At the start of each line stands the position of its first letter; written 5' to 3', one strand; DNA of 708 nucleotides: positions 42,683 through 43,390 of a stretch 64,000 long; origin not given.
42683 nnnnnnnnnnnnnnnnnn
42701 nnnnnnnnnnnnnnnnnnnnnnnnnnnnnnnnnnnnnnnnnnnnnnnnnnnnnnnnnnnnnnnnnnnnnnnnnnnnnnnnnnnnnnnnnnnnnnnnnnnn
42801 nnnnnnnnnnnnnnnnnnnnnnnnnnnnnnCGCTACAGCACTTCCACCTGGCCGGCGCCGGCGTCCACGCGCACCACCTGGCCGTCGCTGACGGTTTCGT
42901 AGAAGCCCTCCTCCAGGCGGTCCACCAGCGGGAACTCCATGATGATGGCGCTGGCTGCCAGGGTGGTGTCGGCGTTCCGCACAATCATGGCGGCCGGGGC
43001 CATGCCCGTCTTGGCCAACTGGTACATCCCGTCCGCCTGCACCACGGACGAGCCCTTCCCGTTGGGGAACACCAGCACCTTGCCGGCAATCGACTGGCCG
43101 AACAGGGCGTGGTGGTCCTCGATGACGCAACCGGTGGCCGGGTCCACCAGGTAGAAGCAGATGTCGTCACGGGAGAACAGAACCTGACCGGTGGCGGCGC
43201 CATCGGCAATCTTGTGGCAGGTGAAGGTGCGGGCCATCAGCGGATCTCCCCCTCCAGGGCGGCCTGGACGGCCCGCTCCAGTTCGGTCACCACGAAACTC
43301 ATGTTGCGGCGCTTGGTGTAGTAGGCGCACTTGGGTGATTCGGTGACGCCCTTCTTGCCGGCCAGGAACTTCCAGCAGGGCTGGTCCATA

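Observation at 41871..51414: Nine-gene single-strand operon coupling a Dpp/Opp-type importer to split AcnX, a bicupin and a 2-hydroxyacid dehydrogenase: candidate uncharacterised catabolic pathway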

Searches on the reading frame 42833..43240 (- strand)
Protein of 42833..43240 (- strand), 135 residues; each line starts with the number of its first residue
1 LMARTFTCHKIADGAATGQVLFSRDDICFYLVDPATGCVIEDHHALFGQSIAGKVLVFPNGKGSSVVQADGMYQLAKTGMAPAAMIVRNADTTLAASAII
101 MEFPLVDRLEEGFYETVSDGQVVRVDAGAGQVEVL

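Call 4: search_protein_families(library=pfam, proteins=[window:42833-43240:-], max_evalue=0.01)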
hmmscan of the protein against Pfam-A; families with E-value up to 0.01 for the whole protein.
window:42833-43240:- (135 aa): 1 family
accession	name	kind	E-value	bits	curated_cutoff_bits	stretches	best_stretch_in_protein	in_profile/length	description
PF01989.23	AcnX_swivel_put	-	1.6e-28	98.8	27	1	30-106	5-80/80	Aconitase X swivel domain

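Call 6: search_protein_families(library=ncbifam, proteins=[window:42833-43240:-], max_evalue=0.001)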
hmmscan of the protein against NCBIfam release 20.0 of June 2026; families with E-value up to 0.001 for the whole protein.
window:42833-43240:- (135 aa): 2 families
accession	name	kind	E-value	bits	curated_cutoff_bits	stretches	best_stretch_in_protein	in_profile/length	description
NF003046.0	PRK03955.1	equivalog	2.5e-34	118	163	1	6-134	4-129/132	DUF126 domain-containing protein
NF051439.1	C3LHypDHLhpIPSEAE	equivalog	1.1e-16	60.4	700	1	11-125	3-122/555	cis-3-hydroxy-L-proline dehydratase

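Call 17: search_solved_structures(query=window:42833-43240:-, show_alignments=4, max_evalue=0.01)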
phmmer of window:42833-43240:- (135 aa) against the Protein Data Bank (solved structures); distinct sequences matched with E-value up to 0.01: 5.
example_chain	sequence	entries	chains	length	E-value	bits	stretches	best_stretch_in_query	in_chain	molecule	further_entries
7cnr_B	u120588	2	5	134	2.3e-24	89.2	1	9-135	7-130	UPF0107 protein TK1248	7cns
2hi6_A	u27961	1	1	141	3.4e-22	82.3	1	6-134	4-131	UPF0107 protein AF0055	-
7cnp_A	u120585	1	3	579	1.1e-10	45.1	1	10-101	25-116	cis-3-hydroxy-L-proline dehydratase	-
7d2r_A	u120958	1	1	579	1.1e-10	45.1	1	10-101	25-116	cis-3-hydroxy-L-proline dehydratase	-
7cnq_A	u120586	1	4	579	2.8e-10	43.7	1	10-101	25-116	cis-3-hydroxy-L-proline dehydratase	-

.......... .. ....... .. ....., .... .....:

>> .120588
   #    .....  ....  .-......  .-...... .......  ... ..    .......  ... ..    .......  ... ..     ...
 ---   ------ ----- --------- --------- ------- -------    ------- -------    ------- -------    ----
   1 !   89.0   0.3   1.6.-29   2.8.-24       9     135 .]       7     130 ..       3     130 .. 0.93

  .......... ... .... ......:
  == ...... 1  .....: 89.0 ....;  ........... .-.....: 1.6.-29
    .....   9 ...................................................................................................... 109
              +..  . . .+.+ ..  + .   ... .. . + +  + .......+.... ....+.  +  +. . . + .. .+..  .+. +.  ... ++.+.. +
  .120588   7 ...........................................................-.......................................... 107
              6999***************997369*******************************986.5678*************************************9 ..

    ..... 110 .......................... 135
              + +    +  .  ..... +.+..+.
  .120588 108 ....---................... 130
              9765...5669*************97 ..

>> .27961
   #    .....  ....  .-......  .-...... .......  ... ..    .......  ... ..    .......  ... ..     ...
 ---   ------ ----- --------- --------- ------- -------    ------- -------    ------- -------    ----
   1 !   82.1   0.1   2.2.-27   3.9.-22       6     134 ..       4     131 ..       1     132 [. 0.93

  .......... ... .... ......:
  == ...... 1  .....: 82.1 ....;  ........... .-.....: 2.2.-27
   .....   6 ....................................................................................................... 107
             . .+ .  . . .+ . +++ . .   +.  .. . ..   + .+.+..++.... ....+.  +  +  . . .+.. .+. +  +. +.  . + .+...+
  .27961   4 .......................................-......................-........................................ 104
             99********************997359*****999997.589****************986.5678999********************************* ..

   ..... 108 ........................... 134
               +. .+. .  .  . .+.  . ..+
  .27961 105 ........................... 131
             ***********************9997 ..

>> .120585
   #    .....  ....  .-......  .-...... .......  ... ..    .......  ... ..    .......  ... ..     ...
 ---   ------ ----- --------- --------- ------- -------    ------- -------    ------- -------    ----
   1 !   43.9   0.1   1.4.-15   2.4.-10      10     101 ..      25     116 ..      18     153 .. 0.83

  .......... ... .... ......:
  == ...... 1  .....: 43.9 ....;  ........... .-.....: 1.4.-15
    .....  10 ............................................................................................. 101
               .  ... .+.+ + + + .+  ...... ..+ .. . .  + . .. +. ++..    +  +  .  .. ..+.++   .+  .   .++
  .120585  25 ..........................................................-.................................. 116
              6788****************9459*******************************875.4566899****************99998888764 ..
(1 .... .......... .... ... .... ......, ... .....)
